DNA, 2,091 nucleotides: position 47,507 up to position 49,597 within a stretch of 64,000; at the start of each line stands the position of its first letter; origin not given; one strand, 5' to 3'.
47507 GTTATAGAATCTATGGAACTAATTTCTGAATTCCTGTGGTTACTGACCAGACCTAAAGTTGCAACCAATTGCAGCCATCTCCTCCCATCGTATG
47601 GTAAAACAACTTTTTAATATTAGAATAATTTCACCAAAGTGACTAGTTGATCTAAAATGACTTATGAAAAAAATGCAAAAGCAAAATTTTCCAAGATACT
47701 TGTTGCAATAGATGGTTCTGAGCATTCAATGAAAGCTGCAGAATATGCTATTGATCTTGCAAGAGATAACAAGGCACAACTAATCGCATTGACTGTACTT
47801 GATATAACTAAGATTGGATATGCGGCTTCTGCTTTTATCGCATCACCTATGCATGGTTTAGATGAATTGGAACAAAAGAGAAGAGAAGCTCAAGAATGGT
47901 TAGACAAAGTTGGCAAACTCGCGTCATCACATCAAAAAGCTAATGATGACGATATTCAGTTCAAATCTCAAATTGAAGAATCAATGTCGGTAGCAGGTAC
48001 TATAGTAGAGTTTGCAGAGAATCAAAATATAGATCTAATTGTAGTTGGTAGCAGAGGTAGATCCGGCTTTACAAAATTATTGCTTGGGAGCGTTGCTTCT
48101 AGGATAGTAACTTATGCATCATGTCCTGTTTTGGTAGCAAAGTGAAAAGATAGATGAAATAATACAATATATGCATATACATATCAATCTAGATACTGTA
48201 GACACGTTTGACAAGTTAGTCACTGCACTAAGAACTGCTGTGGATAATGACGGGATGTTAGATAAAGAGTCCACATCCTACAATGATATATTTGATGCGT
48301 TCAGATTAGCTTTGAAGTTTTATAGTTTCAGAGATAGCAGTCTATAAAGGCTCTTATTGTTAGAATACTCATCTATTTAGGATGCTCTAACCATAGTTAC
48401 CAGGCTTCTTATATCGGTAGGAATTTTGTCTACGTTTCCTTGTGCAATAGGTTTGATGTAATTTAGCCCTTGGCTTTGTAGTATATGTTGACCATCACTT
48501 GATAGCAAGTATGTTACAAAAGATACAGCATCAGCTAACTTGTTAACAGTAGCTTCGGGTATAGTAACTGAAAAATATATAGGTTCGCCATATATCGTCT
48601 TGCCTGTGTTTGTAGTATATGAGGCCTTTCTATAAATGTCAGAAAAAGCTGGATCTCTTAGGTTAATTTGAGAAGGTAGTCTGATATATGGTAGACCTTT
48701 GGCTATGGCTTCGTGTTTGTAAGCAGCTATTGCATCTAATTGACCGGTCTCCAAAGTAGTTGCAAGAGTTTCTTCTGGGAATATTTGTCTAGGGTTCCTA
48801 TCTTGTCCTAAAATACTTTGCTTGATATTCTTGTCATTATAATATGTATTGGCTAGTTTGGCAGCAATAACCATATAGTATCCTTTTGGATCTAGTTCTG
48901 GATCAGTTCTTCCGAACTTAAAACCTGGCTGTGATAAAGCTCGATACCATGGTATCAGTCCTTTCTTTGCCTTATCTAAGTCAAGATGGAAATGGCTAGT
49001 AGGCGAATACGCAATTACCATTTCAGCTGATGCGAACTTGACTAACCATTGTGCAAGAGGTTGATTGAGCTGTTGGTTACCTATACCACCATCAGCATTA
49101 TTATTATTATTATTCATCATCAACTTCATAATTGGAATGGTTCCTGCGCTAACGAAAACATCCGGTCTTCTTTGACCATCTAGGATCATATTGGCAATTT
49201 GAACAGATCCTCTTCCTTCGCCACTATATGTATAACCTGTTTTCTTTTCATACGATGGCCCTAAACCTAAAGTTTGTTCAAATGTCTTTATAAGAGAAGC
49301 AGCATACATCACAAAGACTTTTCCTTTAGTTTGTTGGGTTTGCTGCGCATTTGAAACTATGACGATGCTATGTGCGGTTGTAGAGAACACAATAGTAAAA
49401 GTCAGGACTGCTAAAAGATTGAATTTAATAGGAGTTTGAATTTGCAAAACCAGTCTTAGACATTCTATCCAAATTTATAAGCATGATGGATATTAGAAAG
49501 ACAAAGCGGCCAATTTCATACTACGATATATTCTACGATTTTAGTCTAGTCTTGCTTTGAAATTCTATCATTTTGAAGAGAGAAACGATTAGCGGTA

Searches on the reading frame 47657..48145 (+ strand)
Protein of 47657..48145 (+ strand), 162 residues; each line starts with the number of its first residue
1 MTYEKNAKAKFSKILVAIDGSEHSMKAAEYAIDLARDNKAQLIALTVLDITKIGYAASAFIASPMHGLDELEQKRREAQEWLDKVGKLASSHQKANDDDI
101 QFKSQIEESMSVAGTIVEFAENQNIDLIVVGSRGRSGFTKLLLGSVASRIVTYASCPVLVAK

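Call 52: search_protein_families(library=pfam, proteins=[window:47657-48145:+], max_evalue=0.001)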
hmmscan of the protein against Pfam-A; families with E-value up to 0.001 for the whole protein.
window:47657-48145:+ (162 aa): 1 family
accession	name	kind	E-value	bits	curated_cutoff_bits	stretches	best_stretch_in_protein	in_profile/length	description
PF00582.32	Usp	-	4e-36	125.1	24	1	11-162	2-141/141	Universal stress protein family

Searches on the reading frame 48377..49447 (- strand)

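Call 52: search_protein_families(library=pfam, proteins=[window:48377-49447:-], max_evalue=0.001)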
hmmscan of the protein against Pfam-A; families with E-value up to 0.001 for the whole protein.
window:48377-49447:- (356 aa): 1 family
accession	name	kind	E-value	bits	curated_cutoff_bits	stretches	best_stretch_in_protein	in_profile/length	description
PF13531.11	SBP_bac_11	-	2.8e-29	103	25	1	46-328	3-226/227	Bacterial extracellular solute-binding protein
